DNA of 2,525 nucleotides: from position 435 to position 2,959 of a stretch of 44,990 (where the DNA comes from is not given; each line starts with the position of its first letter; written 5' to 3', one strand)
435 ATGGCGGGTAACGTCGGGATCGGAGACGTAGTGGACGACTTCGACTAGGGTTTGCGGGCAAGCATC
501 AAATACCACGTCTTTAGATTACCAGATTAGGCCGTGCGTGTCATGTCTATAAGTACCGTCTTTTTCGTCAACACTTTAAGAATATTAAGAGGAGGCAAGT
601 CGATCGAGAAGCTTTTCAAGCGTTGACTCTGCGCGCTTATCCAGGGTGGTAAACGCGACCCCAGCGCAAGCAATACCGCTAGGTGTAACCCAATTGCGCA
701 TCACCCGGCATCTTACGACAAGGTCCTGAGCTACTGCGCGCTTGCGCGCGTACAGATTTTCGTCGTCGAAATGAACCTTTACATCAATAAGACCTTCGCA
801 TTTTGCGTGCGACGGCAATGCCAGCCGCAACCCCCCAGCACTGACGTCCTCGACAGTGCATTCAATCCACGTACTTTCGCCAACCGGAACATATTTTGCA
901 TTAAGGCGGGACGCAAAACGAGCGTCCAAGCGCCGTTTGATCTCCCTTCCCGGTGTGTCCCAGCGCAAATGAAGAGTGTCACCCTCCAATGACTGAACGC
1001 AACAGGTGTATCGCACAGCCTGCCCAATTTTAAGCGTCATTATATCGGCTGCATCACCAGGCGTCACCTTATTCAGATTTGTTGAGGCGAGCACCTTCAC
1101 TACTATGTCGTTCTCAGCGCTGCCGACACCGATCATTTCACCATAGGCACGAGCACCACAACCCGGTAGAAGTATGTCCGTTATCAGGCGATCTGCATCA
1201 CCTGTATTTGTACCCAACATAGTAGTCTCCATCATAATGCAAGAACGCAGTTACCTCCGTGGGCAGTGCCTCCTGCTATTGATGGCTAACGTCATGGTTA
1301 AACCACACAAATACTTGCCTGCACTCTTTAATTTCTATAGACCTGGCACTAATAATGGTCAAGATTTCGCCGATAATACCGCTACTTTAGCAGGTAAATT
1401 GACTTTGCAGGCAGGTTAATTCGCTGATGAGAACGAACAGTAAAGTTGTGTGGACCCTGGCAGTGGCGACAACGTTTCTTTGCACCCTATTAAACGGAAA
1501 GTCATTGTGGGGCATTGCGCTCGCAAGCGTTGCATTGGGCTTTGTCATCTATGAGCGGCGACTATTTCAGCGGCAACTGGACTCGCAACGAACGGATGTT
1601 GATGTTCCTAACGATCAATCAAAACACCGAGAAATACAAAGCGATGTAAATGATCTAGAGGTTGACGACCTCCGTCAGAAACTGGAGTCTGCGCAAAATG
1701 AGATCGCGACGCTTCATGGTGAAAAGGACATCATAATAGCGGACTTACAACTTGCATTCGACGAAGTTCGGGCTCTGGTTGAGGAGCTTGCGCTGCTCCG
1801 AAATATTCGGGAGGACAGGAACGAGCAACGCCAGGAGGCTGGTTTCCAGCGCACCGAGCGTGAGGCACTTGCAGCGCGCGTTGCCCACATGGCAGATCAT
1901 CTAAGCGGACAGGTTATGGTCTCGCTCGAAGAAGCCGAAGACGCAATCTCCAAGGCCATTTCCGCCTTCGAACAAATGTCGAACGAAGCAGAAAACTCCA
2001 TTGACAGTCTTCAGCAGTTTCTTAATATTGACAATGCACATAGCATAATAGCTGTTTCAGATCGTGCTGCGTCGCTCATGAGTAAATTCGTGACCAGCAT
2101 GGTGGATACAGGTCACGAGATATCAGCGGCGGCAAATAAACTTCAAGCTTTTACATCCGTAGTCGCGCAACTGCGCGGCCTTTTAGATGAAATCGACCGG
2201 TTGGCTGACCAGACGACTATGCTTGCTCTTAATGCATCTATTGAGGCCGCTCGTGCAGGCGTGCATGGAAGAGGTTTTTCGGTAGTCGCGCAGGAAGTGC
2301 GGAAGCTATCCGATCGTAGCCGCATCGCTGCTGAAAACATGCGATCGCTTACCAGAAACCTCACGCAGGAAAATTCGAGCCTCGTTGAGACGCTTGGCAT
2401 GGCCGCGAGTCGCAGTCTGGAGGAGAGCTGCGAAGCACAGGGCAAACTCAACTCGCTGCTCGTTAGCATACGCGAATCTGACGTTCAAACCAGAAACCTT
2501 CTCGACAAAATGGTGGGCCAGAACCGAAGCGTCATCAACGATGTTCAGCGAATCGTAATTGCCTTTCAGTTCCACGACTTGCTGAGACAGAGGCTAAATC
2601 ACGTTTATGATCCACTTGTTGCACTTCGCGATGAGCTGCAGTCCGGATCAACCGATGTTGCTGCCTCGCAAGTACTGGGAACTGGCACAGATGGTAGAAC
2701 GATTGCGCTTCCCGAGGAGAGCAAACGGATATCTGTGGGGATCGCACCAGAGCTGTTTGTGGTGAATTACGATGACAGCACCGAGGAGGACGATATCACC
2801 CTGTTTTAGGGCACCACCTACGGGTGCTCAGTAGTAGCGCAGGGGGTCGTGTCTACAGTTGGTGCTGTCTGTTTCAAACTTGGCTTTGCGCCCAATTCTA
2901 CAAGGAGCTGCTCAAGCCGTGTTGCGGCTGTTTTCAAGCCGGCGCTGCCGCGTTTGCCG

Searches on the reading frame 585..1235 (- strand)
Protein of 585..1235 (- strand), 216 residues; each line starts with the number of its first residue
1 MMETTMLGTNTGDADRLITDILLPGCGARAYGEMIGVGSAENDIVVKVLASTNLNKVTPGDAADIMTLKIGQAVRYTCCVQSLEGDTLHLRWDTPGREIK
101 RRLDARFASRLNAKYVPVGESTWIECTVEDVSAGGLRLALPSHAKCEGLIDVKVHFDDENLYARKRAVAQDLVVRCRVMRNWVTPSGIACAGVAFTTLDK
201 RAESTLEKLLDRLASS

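Call 31: search_protein_families(library=pfam, proteins=[window:585-1235:-], max_evalue=0.001)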
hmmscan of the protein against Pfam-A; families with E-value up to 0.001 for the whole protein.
window:585-1235:- (216 aa): 1 family
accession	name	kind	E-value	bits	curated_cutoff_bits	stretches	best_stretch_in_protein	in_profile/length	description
PF07238.19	PilZ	-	3.8e-08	34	22.5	1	101-210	2-100/102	PilZ domain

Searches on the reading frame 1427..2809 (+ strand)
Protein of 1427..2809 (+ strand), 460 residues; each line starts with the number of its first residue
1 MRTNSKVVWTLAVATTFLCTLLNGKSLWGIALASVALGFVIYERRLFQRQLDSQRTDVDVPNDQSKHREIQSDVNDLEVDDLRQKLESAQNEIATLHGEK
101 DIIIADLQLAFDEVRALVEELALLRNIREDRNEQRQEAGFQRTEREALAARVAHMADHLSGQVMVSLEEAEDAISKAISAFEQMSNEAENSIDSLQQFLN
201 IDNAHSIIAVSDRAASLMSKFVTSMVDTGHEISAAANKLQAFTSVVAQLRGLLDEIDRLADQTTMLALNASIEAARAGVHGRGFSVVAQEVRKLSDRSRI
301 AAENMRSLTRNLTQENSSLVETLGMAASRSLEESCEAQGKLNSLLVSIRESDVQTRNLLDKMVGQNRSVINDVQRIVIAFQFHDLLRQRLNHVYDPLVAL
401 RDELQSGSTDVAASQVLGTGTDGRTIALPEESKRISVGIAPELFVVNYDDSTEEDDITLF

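Call 31: search_protein_families(library=pfam, proteins=[window:1427-2809:+], max_evalue=0.001)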
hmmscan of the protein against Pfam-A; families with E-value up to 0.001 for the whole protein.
window:1427-2809:+ (460 aa): 1 family
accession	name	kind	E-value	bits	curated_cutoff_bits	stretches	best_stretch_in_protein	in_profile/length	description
PF00015.26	MCPsignal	-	4e-24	85.8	34.6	1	227-337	13-122/172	Methyl-accepting chemotaxis protein (MCP) signalling domain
